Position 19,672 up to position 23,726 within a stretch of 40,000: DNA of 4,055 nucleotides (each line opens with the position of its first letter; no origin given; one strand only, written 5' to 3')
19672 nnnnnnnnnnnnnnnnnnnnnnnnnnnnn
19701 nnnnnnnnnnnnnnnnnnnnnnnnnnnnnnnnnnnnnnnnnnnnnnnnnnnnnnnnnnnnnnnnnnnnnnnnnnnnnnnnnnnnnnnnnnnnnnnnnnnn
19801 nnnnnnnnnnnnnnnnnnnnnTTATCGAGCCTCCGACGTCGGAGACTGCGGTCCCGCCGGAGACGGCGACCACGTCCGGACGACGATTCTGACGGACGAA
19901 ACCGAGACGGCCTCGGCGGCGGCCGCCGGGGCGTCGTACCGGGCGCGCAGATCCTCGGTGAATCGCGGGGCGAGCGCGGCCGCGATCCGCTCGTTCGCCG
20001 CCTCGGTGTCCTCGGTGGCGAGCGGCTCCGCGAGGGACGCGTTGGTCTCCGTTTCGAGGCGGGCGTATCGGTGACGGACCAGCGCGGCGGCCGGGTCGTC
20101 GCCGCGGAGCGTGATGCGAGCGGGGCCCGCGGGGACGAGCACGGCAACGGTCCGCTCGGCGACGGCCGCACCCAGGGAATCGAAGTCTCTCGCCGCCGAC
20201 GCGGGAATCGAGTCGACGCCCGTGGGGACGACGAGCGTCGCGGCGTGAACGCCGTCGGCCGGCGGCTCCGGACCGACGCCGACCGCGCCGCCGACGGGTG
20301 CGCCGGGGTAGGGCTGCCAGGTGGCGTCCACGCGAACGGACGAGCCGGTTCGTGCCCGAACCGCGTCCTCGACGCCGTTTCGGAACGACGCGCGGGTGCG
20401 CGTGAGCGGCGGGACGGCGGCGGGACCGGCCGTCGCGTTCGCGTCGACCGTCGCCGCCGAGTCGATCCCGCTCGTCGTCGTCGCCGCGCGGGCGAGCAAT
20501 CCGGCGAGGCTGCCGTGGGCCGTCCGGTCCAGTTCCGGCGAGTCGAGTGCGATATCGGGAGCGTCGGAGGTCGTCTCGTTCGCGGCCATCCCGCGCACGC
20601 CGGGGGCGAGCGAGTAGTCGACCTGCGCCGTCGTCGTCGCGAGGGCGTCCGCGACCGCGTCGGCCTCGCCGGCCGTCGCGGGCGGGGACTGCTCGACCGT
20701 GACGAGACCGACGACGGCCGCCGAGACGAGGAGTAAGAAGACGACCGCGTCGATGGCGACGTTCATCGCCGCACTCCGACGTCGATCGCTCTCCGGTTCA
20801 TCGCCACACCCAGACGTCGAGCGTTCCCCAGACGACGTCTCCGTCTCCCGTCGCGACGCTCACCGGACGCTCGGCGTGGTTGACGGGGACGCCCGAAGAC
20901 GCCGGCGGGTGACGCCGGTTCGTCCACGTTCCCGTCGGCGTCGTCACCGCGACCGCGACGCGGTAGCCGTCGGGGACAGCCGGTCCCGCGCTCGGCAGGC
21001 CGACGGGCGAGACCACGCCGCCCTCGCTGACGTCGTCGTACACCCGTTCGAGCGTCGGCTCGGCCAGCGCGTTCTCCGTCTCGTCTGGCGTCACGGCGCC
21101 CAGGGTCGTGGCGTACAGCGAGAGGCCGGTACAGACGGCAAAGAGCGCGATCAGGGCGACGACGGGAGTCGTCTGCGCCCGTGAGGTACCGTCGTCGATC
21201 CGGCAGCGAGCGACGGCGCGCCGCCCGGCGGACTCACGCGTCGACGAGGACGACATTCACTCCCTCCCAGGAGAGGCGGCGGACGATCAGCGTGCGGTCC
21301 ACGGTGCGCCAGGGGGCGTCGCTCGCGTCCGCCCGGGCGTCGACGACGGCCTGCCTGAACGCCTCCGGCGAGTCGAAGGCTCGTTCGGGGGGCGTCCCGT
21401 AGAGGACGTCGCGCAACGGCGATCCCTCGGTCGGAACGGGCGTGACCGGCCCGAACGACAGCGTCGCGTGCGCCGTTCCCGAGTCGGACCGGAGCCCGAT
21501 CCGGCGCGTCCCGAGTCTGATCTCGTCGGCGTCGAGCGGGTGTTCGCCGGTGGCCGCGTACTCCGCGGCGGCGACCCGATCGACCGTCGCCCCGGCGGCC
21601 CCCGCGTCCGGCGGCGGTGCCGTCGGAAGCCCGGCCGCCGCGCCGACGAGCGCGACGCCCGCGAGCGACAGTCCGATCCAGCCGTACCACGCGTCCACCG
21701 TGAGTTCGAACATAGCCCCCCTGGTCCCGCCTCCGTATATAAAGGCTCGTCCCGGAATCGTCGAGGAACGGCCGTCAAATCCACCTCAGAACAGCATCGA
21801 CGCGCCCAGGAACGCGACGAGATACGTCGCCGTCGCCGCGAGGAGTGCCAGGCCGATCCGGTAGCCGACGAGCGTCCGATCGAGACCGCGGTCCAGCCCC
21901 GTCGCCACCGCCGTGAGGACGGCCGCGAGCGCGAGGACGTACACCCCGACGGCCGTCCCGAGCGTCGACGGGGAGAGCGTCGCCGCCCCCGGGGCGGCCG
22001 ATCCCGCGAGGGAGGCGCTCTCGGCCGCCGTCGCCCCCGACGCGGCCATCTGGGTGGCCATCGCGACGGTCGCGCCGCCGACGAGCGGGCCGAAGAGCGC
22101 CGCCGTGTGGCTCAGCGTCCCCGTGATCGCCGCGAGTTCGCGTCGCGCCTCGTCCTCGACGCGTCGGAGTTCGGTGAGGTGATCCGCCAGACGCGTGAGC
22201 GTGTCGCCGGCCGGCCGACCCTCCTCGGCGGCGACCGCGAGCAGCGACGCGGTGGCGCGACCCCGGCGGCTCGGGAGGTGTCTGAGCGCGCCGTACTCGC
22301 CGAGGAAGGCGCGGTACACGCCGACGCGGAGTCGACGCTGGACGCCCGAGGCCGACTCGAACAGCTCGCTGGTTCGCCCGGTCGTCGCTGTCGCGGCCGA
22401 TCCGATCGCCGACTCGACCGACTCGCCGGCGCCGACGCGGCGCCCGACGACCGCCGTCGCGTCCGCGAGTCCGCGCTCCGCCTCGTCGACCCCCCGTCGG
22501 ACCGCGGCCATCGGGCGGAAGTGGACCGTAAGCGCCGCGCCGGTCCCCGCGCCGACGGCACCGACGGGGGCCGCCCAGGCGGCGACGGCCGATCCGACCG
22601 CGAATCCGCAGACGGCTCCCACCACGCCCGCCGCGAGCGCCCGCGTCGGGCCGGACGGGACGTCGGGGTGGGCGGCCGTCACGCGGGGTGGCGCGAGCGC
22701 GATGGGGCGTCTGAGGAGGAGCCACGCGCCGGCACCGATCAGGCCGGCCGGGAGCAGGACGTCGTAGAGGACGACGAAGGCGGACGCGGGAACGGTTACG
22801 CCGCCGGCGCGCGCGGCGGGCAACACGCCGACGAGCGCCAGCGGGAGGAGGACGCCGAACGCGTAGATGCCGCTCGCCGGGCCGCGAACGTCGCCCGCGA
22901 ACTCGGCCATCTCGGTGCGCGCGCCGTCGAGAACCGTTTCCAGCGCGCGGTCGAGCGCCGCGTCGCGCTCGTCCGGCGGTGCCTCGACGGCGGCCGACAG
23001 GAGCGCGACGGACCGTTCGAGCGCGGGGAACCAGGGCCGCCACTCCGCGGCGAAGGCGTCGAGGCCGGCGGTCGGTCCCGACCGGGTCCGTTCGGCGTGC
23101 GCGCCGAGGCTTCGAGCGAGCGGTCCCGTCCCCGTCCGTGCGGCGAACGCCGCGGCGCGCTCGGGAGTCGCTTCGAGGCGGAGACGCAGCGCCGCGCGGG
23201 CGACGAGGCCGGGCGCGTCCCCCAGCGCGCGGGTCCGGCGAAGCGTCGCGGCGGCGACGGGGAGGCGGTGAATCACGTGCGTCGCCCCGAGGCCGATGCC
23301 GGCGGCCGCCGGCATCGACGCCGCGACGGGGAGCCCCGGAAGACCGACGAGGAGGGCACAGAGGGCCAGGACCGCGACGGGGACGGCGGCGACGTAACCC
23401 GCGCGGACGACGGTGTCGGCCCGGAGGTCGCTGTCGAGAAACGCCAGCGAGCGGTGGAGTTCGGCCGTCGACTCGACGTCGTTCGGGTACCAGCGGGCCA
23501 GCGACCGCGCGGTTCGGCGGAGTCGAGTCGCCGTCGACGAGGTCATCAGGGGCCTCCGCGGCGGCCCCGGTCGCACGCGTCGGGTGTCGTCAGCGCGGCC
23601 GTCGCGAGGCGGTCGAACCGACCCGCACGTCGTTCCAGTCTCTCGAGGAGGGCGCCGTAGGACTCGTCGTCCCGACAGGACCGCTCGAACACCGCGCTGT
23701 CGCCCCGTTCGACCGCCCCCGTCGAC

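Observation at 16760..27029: Eight-gene type-IV-filament-like / secretion-ATPase block made mostly of uncharacterised proteins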

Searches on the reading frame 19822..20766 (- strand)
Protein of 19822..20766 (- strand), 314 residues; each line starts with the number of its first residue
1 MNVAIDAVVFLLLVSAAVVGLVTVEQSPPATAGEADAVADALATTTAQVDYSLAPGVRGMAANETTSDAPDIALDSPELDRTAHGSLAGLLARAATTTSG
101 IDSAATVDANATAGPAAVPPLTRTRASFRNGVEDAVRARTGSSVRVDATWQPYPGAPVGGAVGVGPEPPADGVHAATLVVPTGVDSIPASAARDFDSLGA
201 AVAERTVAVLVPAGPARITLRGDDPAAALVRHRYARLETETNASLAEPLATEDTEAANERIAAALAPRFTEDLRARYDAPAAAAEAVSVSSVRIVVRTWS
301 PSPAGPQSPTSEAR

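Call 4: search_protein_families(library=pfam, proteins=[window:19822-20766:-], max_evalue=0.01)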
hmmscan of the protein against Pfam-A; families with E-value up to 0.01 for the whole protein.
window:19822-20766:- (314 aa): 2 families
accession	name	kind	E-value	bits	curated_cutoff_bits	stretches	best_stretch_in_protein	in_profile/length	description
PF23955.1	DUF7284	-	1.8e-82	277.8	27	1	5-299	1-278/278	Family of unknown function (DUF7284)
PF25211.1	DUF7839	-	0.0083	16.8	27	1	20-79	5-65/101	Domain of unknown function (DUF7839)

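Call 5: search_protein_families(library=ncbifam, proteins=[window:19822-20766:-], max_evalue=0.01)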
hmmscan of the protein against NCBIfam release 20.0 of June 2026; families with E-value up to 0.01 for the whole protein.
window:19822-20766:- (314 aa): 0 families

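Call 78: search_protein_families(library=pfam, proteins=[window:19822-20766:-], max_evalue=10)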
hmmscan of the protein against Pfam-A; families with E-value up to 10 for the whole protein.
window:19822-20766:- (314 aa): 3 families
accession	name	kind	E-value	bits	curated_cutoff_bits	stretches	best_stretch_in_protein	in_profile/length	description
PF23955.1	DUF7284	-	1.8e-82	277.8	27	1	5-299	1-278/278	Family of unknown function (DUF7284)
PF25211.1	DUF7839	-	0.0083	16.8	27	1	20-79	5-65/101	Domain of unknown function (DUF7839)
PF21519.2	Tailspike_C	-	0.081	13.4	27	1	269-305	26-60/72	Tailspike protein, C-terminal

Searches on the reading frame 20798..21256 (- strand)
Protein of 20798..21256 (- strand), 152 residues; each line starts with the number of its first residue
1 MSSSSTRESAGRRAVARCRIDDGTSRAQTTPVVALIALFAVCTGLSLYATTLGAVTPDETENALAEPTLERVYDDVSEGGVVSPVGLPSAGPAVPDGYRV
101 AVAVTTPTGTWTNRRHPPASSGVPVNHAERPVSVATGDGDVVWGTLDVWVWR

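Call 4: search_protein_families(library=pfam, proteins=[window:20798-21256:-], max_evalue=0.01)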
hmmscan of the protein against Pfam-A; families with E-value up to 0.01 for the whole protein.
window:20798-21256:- (152 aa): 1 family
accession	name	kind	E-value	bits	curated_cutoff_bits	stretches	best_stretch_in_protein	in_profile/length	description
PF23956.1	DUF7285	-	1.3e-35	122.8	27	1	38-151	1-112/112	Family of unknown function (DUF7285)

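Call 5: search_protein_families(library=ncbifam, proteins=[window:20798-21256:-], max_evalue=0.01)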
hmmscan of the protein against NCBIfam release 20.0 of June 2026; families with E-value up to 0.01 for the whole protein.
window:20798-21256:- (152 aa): 0 families

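Call 54: find_homologous_proteins(query=A1, max_evalue=0.00001)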
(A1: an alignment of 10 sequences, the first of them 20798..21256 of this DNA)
Query A1 (10 sequences) (152 aa, profile of the alignment): 298 proteins with E <= 0.00001 among 8000 candidates; the best 120 are listed.
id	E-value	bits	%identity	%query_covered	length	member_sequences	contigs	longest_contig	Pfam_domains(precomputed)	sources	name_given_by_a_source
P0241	3.1e-57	211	97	100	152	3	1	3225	PF23956.2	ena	-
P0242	4.0e-57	210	65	78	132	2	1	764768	PF23956.2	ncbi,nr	ncbi:hypothetical protein DVK02_02100 [Halobellus sp. Atlit-31R]|nr:hypothetical protein DVK02_02100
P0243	4.9e-57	210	68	84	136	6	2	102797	PF23956.2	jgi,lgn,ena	-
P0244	2.7e-56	208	65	86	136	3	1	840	PF23956.2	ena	-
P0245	4.6e-56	207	77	100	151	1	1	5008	PF23956.2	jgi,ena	-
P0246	6.5e-56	206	69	100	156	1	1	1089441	PF23956.2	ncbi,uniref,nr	ncbi:DUF7285 family protein [Halobellus captivus]|uniref:DUF7285 family protein n=1 Tax=Halobellus c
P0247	4.5e-55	204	79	100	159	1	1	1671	PF23956.2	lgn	-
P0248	7.3e-55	203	65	96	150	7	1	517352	PF23956.2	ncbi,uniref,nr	ncbi:DUF7285 family protein [Halobellus ordinarius]|uniref:DUF7285 family protein n=1 Tax=Halobellus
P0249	8.0e-55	203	75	100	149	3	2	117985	PF23956.2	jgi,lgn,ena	-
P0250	2.2e-54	201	65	100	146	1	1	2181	PF23956.2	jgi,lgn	-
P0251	3.8e-54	201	64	100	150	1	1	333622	PF23956.2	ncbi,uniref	ncbi:DUF7285 family protein [Halobellus sp. GM3]|uniref:DUF7285 family protein n=1 Tax=Halobellus sp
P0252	1.7e-53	198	88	86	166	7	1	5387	PF23956.2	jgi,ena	jgi:hypothetical protein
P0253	1.5e-52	195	75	100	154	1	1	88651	PF23956.2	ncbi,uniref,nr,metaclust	ncbi:DUF7285 family protein [Halobellus rufus]|uniref:DUF7285 family protein n=1 Tax=Halobellus rufu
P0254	1.6e-51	192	61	100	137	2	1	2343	PF23956.2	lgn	-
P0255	2.2e-51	192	66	84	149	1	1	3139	PF23956.2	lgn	-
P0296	1.4e-39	153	37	84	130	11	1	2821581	PF23956.2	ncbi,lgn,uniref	ncbi:DUF7285 family protein [Haloferax volcanii]|uniref:DUF7285 family protein n=1 Tax=Haloferax vol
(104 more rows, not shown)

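Call 56: find_encoding_contigs(protein=P0296, flank=10000, max_places=1)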
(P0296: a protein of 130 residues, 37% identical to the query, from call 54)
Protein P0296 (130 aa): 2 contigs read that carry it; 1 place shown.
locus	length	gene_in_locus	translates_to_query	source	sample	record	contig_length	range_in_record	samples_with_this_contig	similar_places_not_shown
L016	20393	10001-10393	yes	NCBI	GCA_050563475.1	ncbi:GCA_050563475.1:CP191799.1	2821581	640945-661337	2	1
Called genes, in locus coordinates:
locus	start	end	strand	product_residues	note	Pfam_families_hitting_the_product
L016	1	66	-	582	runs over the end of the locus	PF14716:HHH_8, PF12826:HHH_2 (faint), PF14520:HHH_5, PF14791:DNA_pol_B_thumb, PF02811:PHP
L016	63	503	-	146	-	PF19101:DUF5788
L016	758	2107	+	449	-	PF01663:Phosphodiest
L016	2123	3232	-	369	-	PF04107:GCS2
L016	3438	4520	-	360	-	PF00091:Tubulin, PF21011:CetZ_C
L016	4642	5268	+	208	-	PF23991:DUF7310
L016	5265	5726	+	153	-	PF23993:DUF7311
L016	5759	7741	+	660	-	PF00437:T2SSE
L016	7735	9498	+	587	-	-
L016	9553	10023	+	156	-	PF23954:DUF7283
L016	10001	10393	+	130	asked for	PF23956:DUF7285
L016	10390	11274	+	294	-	PF23955:DUF7284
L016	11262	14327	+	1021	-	PF23957:DUF7286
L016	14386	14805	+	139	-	PF19104:DUF5791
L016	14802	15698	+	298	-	PF01073:3Beta_HSD, PF01370:Epimerase, PF02254:TrkA_N (weak), PF13460:NAD_binding_10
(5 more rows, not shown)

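Call 64: predict_structure(alignment_id=A6)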
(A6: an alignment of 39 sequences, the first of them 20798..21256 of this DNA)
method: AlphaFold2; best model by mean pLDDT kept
length: 152 residues; sequences in the alignment: 39
mean_pLDDT: 80.3   pTM: 0.58
mean pLDDT of the five models: 80.3, 80.1, 79.4, 79.0, 78.5
residues with pLDDT >= 90: 70; 70-90: 39; 50-70: 34; < 50: 9
segments of 3 or more residues with pLDDT < 50: 56-60
pLDDT, mean of each block of 10 residues (from residue 1): 57 55 53 87 82 53 82 93 87 85 96 91 90 94 96 92
secondary structure, 60 per line:
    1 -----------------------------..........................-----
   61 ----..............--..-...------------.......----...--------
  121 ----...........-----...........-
elements in order: H30-55 H65-76 E99-105 E110-112 E125-135 E141-151

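Call 67: fold_search(model_id=the predicted structure, library=pdb)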
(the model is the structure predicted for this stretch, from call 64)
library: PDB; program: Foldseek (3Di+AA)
matches with E <= 10: 422; with E <= 0.001: 0
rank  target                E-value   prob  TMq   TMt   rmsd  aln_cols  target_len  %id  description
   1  9evs_B                1.3e-01  0.60  0.24  0.09   5.6        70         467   14  Structure of the flowering plant mitoribosome with P-site tRNA (released 2025-09-03)
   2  7pkq_c                1.6e-01  0.33  0.28  0.30   8.4       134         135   17  Small subunit of the Chlamydomonas reinhardtii mitoribosome (released 2023-06-14)
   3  8g4i_D                2.4e-01  0.38  0.21  0.16   4.5        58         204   14  40S ribosomal subunit of the 80S Giardia intestinalis assemblage A ribosome with Emetine bound in V1 conformation (released 2024-10-30)
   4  8a22_Bc               2.7e-01  0.47  0.21  0.12   5.7        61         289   15  Structure of the mitochondrial ribosome from Polytomella magna (released 2022-11-16)
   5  8apo_Bc               3.1e-01  0.44  0.21  0.12   5.7        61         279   15  Structure of the mitochondrial ribosome from Polytomella magna with tRNAs bound to the A and P sites (released 2023-06-21)
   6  8aaq                  3.3e-01  0.09  0.14  0.09  14.6        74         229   20  Crystal structure of the carotenoid-binding protein domain from silkworm Bombyx mori (BmCBP), CRT-416 form (released 2023-02-01)
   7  8qcq_c                4.0e-01  0.21  0.19  0.15   6.0        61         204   13  B. subtilis ApdA-stalled ribosomal complex (released 2024-03-20)
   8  7ztr                  4.0e-01  0.09  0.14  0.09  14.7        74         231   20  Crystal structure of the carotenoid-binding protein domain from silkworm Bombyx mori (BmCBP) in the apoform, W232F mutan (released 2022-10-26)
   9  8ova_AX               5.5e-01  0.28  0.21  0.16   5.1        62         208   13  CRYO-EM STRUCTURE OF TRYPANOSOMA BRUCEI PROCYCLIC FORM 80S RIBOSOME : PARENTAL STRAIN (released 2023-11-29)
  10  6zu5_SD0              5.5e-01  0.13  0.17  0.13   6.1        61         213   13  Structure of the Paranosema locustae ribosome in complex with Lso2 (released 2020-11-04)
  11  7ztu                  5.5e-01  0.09  0.15  0.10  14.6        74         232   20  Crystal structure of the carotenoid-binding protein domain from silkworm Bombyx mori (BmCBP) in the apoform, D162L mutan (released 2022-10-26)
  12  5mmj_c                5.8e-01  0.25  0.21  0.15   5.3        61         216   10  Structure of the small subunit of the chloroplast ribosome (released 2017-01-11)
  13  5yi6_D                5.8e-01  0.08  0.16  0.11   9.3        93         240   11  CRISPR associated protein Cas6 (released 2018-09-12)
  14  8cjz_G                6.6e-01  0.04  0.14  0.07  21.0        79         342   16  Carin1 bacteriophage mature capsid (released 2023-03-15)
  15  1nfh_A                7.5e-01  0.35  0.19  0.32   1.7        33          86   15  Structure of a Sir2 substrate, alba, reveals a mechanism for deactylation-induced enhancement of DNA-binding (released 2003-08-05)
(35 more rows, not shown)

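Call 78: search_protein_families(library=pfam, proteins=[window:20798-21256:-], max_evalue=10)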
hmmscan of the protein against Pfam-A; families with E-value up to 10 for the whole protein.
window:20798-21256:- (152 aa): 1 family
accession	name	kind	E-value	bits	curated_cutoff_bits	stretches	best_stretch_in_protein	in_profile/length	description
PF23956.1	DUF7285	-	1.3e-35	122.8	27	1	38-151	1-112/112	Family of unknown function (DUF7285)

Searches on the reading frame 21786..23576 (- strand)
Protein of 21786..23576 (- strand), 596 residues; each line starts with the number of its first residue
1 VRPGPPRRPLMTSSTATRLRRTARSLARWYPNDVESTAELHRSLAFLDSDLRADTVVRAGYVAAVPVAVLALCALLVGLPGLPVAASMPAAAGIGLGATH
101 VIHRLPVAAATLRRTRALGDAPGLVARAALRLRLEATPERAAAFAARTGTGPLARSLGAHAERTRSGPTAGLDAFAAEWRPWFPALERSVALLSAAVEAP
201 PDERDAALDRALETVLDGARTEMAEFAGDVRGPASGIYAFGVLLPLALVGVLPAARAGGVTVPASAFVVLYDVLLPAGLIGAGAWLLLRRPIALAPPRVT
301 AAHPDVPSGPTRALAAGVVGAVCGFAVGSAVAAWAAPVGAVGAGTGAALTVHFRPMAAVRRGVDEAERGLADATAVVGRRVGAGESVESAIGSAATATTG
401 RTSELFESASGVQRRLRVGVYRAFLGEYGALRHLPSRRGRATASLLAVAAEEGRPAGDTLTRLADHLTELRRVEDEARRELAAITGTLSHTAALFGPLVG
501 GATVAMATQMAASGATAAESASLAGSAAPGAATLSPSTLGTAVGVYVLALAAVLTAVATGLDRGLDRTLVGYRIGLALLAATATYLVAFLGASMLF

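Call 4: search_protein_families(library=pfam, proteins=[window:21786-23576:-], max_evalue=0.01)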
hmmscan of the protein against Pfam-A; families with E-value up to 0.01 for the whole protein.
window:21786-23576:- (596 aa): 1 family
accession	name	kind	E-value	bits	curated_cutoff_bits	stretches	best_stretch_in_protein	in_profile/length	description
PF00482.28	T2SSF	-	9.1e-06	26.1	25.2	1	381-499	9-120/125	Type II secretion system (T2SS), protein F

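Call 5: search_protein_families(library=ncbifam, proteins=[window:21786-23576:-], max_evalue=0.01)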
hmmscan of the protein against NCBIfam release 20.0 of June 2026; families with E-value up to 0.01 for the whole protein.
window:21786-23576:- (596 aa): 0 families
